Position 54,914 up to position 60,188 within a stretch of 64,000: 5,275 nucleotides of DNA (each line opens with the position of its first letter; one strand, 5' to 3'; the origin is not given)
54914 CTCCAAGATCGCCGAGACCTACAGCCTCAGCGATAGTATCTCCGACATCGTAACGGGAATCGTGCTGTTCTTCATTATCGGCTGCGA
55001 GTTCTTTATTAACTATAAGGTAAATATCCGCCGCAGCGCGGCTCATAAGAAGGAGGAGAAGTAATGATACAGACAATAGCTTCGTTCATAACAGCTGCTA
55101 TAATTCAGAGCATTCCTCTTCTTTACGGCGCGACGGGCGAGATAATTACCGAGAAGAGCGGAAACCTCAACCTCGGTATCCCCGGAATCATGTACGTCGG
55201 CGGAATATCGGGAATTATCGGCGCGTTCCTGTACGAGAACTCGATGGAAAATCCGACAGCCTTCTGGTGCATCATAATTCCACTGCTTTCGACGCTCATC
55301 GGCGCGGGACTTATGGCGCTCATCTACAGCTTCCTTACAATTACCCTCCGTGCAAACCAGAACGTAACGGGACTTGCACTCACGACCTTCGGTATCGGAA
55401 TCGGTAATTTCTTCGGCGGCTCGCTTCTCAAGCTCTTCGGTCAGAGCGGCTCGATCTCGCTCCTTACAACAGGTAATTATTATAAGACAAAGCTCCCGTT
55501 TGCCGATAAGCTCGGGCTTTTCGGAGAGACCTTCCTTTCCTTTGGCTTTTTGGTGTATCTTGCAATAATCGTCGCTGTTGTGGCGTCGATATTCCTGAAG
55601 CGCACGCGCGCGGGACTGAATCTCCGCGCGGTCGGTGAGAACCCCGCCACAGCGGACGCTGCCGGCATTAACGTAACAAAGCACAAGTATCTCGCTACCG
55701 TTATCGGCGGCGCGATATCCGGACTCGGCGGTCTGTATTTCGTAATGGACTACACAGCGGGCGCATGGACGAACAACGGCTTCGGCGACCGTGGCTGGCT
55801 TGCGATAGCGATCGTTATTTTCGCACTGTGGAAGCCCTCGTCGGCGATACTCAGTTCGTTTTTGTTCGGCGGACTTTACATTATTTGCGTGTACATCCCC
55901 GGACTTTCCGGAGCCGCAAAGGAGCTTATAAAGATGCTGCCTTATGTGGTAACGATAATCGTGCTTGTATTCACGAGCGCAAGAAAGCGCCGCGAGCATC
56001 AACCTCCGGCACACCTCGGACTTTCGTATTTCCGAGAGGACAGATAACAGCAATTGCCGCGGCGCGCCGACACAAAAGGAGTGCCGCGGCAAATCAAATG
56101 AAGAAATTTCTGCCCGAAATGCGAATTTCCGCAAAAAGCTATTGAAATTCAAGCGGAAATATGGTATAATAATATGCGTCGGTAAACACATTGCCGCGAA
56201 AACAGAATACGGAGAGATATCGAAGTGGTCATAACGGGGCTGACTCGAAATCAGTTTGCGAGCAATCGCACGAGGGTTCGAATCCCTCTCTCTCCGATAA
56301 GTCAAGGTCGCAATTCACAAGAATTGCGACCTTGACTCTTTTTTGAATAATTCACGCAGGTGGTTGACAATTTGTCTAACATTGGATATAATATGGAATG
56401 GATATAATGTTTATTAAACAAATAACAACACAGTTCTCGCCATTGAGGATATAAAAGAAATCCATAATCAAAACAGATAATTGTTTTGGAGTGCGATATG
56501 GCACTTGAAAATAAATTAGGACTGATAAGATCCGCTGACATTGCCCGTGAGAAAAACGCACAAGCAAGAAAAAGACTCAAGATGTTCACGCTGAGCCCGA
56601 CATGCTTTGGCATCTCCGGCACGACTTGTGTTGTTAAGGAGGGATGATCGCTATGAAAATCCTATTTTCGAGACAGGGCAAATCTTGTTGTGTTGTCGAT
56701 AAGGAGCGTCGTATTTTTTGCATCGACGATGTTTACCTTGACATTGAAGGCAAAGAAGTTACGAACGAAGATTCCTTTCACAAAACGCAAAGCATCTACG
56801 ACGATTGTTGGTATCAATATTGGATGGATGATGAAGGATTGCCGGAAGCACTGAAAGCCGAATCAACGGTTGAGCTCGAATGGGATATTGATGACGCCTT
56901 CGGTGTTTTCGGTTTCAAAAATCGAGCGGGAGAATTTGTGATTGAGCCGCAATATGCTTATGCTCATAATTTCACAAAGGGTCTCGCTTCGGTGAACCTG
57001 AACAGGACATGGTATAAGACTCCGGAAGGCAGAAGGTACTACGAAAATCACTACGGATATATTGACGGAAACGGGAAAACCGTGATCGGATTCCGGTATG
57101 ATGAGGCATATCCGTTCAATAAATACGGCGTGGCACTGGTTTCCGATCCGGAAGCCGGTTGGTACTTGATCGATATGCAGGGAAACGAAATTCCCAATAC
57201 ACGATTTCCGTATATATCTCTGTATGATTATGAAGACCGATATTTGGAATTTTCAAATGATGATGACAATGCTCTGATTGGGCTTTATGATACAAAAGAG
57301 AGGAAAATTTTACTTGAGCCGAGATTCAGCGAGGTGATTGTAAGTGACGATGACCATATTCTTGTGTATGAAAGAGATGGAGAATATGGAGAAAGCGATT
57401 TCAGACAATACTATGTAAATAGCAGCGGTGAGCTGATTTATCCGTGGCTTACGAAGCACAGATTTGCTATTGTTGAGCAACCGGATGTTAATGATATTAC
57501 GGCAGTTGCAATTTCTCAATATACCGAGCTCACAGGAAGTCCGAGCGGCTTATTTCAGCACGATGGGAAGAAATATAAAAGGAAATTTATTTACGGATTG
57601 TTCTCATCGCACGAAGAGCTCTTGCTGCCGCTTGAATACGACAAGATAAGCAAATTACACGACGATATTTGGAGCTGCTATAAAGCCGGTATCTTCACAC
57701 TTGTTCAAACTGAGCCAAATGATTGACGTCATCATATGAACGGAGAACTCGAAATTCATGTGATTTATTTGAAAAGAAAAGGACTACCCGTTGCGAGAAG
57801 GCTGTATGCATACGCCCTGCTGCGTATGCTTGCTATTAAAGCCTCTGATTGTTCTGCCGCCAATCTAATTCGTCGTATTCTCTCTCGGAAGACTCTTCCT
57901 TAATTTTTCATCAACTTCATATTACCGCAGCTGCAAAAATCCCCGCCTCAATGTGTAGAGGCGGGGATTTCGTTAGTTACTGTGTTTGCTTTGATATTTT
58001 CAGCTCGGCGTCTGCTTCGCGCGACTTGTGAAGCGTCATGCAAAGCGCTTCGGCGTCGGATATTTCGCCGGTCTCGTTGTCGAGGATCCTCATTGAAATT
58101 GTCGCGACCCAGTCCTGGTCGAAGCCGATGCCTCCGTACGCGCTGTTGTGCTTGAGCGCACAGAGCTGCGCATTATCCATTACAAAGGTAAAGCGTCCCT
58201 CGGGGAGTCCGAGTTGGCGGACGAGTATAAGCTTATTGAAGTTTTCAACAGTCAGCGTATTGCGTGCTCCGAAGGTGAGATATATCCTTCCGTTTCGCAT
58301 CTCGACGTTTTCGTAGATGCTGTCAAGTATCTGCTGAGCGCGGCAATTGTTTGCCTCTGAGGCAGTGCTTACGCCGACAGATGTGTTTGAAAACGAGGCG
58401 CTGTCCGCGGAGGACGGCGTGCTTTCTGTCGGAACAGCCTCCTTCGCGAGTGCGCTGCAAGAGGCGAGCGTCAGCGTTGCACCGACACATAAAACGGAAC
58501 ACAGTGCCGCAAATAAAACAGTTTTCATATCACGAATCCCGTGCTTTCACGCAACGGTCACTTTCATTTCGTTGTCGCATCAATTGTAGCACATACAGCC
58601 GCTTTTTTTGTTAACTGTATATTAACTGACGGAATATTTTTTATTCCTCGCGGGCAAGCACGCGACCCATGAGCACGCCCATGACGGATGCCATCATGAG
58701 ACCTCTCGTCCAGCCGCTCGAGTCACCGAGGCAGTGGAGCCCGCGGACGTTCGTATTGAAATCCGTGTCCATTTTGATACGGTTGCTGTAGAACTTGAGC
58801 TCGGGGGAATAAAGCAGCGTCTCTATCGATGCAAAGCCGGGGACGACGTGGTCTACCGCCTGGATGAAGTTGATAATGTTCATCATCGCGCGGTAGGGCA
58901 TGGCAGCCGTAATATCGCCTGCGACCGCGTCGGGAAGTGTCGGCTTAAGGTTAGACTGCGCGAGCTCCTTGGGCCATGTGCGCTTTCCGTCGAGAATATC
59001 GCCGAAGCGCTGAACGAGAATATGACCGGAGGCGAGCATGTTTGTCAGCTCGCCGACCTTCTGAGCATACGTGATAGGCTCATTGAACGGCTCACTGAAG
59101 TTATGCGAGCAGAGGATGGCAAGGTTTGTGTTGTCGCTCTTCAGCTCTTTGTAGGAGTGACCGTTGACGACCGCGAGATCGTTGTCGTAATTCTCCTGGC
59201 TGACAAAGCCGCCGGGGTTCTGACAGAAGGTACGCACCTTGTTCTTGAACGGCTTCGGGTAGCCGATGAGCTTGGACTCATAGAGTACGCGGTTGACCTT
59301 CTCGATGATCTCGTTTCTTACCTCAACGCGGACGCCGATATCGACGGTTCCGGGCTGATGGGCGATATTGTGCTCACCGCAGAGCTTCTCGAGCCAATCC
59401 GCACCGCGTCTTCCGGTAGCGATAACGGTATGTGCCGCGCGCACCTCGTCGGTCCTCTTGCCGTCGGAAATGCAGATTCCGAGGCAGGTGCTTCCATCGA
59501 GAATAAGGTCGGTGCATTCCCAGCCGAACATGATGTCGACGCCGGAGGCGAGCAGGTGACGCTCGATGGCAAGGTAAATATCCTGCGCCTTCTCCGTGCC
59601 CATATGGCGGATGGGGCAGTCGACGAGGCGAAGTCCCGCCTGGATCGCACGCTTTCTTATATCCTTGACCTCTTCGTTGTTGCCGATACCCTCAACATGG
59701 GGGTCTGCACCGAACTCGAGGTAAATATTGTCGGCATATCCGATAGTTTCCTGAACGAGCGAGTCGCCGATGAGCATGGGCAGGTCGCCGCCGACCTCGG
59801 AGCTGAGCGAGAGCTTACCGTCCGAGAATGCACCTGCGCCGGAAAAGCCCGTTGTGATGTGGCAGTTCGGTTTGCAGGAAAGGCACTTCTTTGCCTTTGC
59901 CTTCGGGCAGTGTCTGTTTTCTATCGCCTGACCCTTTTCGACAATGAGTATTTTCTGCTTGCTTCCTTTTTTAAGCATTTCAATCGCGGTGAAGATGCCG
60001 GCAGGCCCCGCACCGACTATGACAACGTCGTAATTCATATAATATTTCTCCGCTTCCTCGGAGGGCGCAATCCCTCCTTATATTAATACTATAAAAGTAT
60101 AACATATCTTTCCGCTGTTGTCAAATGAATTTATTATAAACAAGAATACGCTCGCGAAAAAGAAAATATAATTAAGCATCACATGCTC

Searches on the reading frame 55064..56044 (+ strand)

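Call 59: search_protein_families(library=pfam, proteins=[window:55064-56044:+], max_evalue=0.00001)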
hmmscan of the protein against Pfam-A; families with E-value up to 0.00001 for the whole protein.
window:55064-56044:+ (327 aa): 1 family
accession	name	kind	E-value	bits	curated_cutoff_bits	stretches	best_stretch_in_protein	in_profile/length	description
PF02653.21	BPD_transp_2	-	3.2e-33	115.4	26.8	1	10-301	3-269/269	Branched-chain amino acid transport system / permease component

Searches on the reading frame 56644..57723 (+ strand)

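Call 59: search_protein_families(library=pfam, proteins=[window:56644-57723:+], max_evalue=0.00001)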
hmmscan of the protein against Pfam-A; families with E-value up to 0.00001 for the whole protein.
window:56644-57723:+ (360 aa): 1 family
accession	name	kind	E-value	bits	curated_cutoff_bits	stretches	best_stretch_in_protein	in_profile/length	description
PF14903.11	WG_beta_rep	-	1.8e-23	82.6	25.6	2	137-167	1-30/35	WG containing repeat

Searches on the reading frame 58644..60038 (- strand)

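Call 59: search_protein_families(library=pfam, proteins=[window:58644-60038:-], max_evalue=0.00001)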
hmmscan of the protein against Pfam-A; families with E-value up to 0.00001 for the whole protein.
window:58644-60038:- (465 aa): 4 families
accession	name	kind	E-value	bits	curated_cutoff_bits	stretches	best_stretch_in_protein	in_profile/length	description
PF00890.30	FAD_binding_2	-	2.2e-11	44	20.4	0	4-38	1-33/414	FAD binding domain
PF21688.3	FAD-depend_C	-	8.7e-11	42.8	27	1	234-413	4-194/197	FAD-dependent protein, C-terminal domain-like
PF07992.20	Pyr_redox_2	-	1.1e-09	38.5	26.1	0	3-49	1-45/291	Pyridine nucleotide-disulphide oxidoreductase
PF03486.20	HI0933_like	-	9.7e-07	28.9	50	0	4-39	2-35/244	HI0933-like protein Rossmann domain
